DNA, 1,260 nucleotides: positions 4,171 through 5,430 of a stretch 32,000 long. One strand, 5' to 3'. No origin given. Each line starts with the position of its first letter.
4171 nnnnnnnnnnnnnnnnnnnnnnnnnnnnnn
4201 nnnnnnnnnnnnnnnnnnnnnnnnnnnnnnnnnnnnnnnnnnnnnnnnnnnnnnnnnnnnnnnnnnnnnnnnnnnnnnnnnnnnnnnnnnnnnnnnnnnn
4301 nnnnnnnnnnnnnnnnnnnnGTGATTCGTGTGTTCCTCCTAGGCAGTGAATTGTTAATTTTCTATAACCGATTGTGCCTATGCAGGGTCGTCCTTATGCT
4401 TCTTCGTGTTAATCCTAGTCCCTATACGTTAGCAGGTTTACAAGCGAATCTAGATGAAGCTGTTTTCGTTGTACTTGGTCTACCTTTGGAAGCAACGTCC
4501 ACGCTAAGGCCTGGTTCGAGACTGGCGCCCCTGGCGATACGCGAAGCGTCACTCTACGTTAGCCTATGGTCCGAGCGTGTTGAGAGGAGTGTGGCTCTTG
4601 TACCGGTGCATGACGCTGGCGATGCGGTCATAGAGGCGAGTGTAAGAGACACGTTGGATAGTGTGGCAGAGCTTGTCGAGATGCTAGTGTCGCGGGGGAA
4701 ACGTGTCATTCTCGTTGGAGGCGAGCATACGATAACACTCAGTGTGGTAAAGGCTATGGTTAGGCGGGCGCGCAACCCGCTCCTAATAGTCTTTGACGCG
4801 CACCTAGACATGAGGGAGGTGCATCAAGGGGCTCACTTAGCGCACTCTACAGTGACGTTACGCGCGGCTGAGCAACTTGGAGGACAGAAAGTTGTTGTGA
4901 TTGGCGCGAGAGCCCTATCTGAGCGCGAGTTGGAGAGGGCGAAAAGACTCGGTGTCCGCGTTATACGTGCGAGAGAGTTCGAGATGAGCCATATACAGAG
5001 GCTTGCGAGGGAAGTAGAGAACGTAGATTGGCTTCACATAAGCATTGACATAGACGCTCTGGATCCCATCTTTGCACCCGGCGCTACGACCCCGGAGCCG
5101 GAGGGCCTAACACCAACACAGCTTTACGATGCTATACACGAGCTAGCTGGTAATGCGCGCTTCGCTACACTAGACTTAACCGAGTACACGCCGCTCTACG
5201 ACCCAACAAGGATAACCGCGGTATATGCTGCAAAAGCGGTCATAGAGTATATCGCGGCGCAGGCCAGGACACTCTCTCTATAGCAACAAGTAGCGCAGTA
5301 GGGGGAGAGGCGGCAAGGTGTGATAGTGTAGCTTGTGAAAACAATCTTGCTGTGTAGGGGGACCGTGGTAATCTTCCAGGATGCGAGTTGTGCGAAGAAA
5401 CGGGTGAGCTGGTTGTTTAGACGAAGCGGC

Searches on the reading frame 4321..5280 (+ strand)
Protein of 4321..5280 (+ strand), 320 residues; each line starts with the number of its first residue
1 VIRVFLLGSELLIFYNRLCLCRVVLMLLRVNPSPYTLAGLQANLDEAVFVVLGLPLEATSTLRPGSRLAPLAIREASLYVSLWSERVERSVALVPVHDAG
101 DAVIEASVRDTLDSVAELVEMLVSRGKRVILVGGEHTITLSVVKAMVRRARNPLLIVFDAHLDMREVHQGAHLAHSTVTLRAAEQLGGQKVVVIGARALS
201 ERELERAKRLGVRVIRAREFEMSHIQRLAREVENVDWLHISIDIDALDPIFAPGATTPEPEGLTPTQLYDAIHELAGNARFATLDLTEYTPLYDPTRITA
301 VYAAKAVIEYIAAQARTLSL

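Call 3: search_protein_families(library=pfam, proteins=[window:4321-5280:+], max_evalue=1)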
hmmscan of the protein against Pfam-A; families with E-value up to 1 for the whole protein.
window:4321-5280:+ (320 aa): 4 families
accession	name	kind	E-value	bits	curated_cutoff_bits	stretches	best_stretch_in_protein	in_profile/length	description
PF00491.26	Arginase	-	1.2e-64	219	22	1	49-310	3-277/280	Arginase family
PF18545.6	HalOD1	-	0.068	13.8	26.3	1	231-257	20-45/74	Halobacterial output domain 1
PF02581.23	TMP-TENI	-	0.069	12.9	27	1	142-220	47-124/180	Thiamine monophosphate synthase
PF02552.22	CO_dh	-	0.12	12.6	21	1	138-157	23-42/168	CO dehydrogenase beta subunit/acetyl-CoA synthase epsilon subunit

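Call 87: find_related_loci(query=window:4396-5280:+, collection=genome_contigs, flank=5000)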
Query window:4396-5280:+ (295 aa) in genome_contigs; peptide patterns used: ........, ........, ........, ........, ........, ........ (x = any residue, [..] = any of these).
600 stretches matched a pattern (row limit reached: there are more); 30 encode a relative of the query (tblastn E <= 1e-3); 30 distinct loci.
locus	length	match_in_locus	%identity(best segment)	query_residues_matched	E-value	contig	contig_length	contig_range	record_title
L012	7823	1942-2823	39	12-295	6e-59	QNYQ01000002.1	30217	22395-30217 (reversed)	MAG: Hyperthermus sp. isolate MAG 130 Ga0232637_10000044, whole genome shotgun sequence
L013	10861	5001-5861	36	12-294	6e-59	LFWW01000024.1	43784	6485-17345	MAG: miscellaneous Crenarchaeota group-6 archaeon AD8-1 WOR_8-12_3119, whole genome shotgun sequence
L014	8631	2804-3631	39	5-284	3e-56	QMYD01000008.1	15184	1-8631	MAG: Candidatus Hecatellales archaeon isolate B26_G17 B26_Guay17_scaffold_00708, whole genome shotgun sequence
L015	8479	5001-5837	38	5-287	3e-56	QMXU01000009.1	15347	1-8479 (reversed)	MAG: Candidatus Hecatellales archaeon isolate B35_G15 B35_Guay15_scaffold_00668, whole genome shotgun sequence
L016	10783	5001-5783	37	26-292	2e-50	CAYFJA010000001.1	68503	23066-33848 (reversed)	MAG TPA_asm: uncultured Nitrososphaerales archaeon isolate DRP004690_co1_15 genome assembly, contig: NODE_10_length_6850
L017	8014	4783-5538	36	11-269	3e-48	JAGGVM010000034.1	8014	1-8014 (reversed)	MAG: Thaumarchaeota archaeon isolate AUK100 PB_MBMC_054_c_000000000106, whole genome shotgun sequence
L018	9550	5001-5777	38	1-269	6e-48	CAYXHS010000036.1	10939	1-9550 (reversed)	MAG TPA_asm: uncultured Nitrososphaeria archaeon isolate binchicken_co184_276 genome assembly, contig: NODE_11758_length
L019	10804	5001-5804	33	3-280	2e-47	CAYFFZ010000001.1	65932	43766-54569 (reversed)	MAG TPA_asm: uncultured Nitrososphaerales archaeon isolate DRP004690_co1_3 genome assembly, contig: NODE_12_length_65932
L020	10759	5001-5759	36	11-269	9e-47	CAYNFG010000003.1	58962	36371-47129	MAG TPA_asm: uncultured Nitrososphaeria archaeon isolate SRP141559_co1_273 genome assembly, contig: NODE_127_length_5896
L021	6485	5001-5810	32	3-282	8e-47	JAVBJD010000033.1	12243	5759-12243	MAG: Conexivisphaerales archaeon isolate 4229S_bin6 NODE_151_length_12243_cov_49.316213, whole genome shotgun sequence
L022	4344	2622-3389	38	24-284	2e-44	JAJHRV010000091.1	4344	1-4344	MAG: Thermosphaera sp. isolate Bin P8 scaffold_2231_c1, whole genome shotgun sequence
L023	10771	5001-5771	31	18-280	5e-44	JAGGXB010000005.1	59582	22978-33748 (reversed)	MAG: Thermoproteales archaeon isolate AUK141 PB_MBMC_095_c_000000000028, whole genome shotgun sequence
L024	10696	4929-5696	40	26-287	7e-44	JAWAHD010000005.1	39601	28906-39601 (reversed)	MAG: Desulfurococcaceae archaeon isolate SRBZ-1_201803_bins_26 SRBZ-1_201803_bins_26_scaffold_5, whole genome shotgun se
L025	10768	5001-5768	40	26-287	9e-44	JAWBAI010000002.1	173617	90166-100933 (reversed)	MAG: Desulfurococcaceae archaeon isolate ZZQ_201901_bins_23 ZZQ_201901_bins_23_scaffold_2, whole genome shotgun sequence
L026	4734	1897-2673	36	1-269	5e-43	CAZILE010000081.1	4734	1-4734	MAG TPA_asm: uncultured Nitrososphaeria archaeon isolate binchicken_co6_528 genome assembly, contig: NODE_24631_length_4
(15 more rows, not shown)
